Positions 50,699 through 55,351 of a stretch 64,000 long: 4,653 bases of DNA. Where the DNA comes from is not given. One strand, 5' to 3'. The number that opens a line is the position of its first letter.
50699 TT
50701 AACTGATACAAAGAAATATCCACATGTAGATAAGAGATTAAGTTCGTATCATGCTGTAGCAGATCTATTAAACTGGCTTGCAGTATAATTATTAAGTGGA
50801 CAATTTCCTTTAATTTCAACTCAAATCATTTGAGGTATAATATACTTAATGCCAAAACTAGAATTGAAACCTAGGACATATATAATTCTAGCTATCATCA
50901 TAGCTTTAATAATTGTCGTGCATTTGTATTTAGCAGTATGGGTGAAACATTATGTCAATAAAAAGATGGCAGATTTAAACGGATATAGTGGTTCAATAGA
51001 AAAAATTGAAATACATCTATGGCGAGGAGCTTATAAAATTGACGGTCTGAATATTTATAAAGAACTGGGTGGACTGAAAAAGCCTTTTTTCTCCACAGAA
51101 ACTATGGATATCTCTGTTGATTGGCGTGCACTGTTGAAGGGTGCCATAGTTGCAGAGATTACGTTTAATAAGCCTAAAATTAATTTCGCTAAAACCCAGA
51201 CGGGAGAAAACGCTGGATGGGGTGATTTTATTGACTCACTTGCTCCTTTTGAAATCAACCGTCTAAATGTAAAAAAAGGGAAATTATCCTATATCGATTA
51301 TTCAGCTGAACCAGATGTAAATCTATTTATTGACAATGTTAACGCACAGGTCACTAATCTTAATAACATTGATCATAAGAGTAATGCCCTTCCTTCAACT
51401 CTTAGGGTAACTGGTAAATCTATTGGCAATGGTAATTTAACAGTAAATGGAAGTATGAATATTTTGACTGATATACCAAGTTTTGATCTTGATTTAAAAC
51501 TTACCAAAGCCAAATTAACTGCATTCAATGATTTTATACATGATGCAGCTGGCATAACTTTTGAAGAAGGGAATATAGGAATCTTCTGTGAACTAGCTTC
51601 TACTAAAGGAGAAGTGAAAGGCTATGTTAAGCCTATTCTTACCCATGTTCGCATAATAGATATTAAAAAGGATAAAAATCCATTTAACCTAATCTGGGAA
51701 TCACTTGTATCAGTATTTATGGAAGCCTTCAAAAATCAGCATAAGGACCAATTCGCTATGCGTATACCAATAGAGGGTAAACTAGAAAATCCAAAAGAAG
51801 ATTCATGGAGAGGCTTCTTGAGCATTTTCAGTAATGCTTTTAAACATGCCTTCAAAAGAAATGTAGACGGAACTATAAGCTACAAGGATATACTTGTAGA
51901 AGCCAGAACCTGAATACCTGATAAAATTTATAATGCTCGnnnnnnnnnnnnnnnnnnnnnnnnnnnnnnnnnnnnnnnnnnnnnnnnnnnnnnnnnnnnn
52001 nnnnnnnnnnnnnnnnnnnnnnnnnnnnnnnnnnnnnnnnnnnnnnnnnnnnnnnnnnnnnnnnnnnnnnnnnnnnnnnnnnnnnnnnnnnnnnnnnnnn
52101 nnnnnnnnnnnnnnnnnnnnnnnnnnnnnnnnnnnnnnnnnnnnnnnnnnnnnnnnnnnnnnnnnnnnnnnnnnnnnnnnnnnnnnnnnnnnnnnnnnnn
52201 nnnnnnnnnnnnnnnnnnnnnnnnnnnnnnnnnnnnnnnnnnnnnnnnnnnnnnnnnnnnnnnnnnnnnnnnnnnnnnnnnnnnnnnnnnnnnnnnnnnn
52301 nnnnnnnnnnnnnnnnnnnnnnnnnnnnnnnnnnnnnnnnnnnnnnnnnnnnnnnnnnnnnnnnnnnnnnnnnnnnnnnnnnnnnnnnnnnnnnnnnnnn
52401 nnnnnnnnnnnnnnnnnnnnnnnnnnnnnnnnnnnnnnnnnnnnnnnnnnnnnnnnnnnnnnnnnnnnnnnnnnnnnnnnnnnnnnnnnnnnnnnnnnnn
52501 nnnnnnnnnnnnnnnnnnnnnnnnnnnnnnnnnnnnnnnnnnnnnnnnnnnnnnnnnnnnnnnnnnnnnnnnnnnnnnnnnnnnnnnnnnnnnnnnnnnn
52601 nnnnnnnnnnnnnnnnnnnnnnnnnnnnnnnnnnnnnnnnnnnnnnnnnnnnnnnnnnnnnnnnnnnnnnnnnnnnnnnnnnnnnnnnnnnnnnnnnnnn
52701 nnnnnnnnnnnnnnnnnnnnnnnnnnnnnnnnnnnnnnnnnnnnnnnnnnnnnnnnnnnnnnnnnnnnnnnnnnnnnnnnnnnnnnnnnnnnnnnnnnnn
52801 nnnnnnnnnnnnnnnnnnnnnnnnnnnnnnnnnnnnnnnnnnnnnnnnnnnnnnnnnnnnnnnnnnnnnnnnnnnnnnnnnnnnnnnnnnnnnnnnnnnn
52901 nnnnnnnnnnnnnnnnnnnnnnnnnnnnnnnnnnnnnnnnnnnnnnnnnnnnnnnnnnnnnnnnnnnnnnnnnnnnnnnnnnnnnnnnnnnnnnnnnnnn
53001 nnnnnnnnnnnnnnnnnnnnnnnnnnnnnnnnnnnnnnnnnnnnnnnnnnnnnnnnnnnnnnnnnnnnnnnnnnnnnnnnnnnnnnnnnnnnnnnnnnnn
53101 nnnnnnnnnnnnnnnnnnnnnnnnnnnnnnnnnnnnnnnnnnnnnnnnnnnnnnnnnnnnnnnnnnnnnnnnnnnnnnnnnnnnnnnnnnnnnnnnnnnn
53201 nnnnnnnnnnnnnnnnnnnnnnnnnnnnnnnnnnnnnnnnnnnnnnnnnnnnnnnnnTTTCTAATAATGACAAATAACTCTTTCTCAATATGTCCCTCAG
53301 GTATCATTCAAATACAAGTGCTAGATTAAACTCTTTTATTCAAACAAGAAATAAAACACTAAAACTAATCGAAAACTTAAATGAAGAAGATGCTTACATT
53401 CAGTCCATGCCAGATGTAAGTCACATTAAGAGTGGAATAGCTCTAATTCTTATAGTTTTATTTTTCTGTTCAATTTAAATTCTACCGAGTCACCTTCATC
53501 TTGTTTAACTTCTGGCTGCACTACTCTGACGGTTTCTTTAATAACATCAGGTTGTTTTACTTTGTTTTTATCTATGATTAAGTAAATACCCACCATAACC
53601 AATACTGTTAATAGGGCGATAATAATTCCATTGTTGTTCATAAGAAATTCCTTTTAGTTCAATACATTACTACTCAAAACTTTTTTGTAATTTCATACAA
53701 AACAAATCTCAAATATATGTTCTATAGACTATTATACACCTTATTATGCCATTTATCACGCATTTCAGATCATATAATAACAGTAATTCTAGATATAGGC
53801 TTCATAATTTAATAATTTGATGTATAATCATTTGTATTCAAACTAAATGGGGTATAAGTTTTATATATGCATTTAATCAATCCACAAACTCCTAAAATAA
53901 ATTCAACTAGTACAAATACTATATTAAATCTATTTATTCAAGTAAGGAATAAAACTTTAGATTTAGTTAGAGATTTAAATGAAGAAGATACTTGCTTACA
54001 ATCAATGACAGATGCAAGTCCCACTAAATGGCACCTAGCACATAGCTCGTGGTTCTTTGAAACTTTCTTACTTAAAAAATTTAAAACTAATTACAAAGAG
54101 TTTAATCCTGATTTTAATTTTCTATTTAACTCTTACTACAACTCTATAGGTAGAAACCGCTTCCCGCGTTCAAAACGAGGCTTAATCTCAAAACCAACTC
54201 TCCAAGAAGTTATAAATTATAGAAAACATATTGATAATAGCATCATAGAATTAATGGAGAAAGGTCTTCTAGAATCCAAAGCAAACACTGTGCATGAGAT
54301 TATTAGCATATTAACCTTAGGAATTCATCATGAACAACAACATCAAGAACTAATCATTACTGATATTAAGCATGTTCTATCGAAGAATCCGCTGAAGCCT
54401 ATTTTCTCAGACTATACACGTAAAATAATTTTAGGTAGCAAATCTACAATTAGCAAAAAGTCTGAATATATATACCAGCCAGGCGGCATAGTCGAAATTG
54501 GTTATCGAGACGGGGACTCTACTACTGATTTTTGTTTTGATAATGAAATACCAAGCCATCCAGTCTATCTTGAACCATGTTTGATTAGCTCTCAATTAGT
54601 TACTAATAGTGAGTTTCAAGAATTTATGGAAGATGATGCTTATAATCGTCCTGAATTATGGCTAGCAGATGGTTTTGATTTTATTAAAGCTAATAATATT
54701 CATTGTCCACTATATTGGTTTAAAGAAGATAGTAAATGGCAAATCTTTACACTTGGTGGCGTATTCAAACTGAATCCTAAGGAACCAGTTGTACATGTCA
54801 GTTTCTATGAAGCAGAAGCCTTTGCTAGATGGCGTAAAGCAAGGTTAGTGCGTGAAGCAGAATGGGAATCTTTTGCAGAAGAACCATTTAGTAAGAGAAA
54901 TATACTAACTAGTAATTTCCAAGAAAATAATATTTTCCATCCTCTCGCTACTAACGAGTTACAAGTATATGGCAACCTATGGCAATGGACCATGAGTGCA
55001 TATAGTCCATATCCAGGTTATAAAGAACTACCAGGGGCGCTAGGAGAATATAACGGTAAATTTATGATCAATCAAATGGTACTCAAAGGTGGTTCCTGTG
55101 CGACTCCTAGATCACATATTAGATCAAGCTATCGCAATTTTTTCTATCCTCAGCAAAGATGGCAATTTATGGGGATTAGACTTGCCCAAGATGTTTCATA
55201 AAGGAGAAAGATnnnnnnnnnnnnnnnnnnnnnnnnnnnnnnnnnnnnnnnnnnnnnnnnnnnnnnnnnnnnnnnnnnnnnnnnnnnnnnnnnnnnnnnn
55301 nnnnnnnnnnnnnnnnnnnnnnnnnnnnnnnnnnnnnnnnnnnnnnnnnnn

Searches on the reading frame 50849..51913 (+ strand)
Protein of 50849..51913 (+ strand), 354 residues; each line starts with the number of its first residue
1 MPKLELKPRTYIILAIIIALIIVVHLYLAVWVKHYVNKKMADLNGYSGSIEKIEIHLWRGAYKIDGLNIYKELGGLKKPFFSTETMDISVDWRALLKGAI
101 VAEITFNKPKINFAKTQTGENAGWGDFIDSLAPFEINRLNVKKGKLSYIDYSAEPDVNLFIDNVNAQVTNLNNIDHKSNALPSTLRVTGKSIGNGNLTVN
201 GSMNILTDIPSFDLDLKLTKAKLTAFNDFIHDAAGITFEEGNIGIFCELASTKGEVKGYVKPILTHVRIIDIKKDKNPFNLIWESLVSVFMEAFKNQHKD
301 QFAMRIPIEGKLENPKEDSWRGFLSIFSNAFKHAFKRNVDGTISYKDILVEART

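Call 3: search_protein_families(library=pfam, proteins=[window:50849-51913:+], max_evalue=0.1)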
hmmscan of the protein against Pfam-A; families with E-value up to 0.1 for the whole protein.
window:50849-51913:+ (354 aa): 1 family
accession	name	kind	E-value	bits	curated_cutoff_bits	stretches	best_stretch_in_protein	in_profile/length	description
PF05359.17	DUF748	-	2.8e-29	102.2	50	2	133-267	668-798/1037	Domain of Unknown Function (DUF748)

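Call 4: search_protein_families(library=ncbifam, proteins=[window:50849-51913:+], max_evalue=0.1)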
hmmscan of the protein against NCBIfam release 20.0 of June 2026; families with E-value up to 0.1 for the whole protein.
window:50849-51913:+ (354 aa): 1 family
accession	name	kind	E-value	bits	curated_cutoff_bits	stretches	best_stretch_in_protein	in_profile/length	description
TIGR03545.1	TIGR03545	subfamily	3.3e-06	25.9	173.35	1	13-119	10-116/556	TIGR03545 family protein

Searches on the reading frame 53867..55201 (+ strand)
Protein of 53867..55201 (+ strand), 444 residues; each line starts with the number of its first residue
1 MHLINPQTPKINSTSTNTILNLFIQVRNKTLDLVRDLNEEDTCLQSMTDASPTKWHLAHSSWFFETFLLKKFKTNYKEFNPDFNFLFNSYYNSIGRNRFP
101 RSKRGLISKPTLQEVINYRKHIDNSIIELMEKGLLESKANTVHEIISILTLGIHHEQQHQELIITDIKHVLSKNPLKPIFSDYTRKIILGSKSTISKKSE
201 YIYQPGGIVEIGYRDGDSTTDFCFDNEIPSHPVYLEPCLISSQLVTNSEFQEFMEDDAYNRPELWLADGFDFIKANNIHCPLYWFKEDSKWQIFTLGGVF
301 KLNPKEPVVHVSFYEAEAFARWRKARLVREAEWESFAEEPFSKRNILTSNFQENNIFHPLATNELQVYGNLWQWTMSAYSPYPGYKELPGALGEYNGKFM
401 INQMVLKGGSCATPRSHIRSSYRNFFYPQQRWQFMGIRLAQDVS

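Call 3: search_protein_families(library=pfam, proteins=[window:53867-55201:+], max_evalue=0.1)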
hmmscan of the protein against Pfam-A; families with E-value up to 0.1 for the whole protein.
window:53867-55201:+ (444 aa): 3 families
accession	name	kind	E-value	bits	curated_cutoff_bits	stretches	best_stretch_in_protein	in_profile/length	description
PF03781.23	FGE-sulfatase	-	4.6e-26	92.5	23.3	2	200-337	4-122/255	Sulfatase-modifying factor enzyme 1-like domain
PF12867.12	DinB_2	-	3.9e-07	31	24.8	1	23-163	2-128/128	DinB superfamily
PF18864.6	AbiTii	-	0.052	14.2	27.6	0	13-48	139-175/189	AbiTii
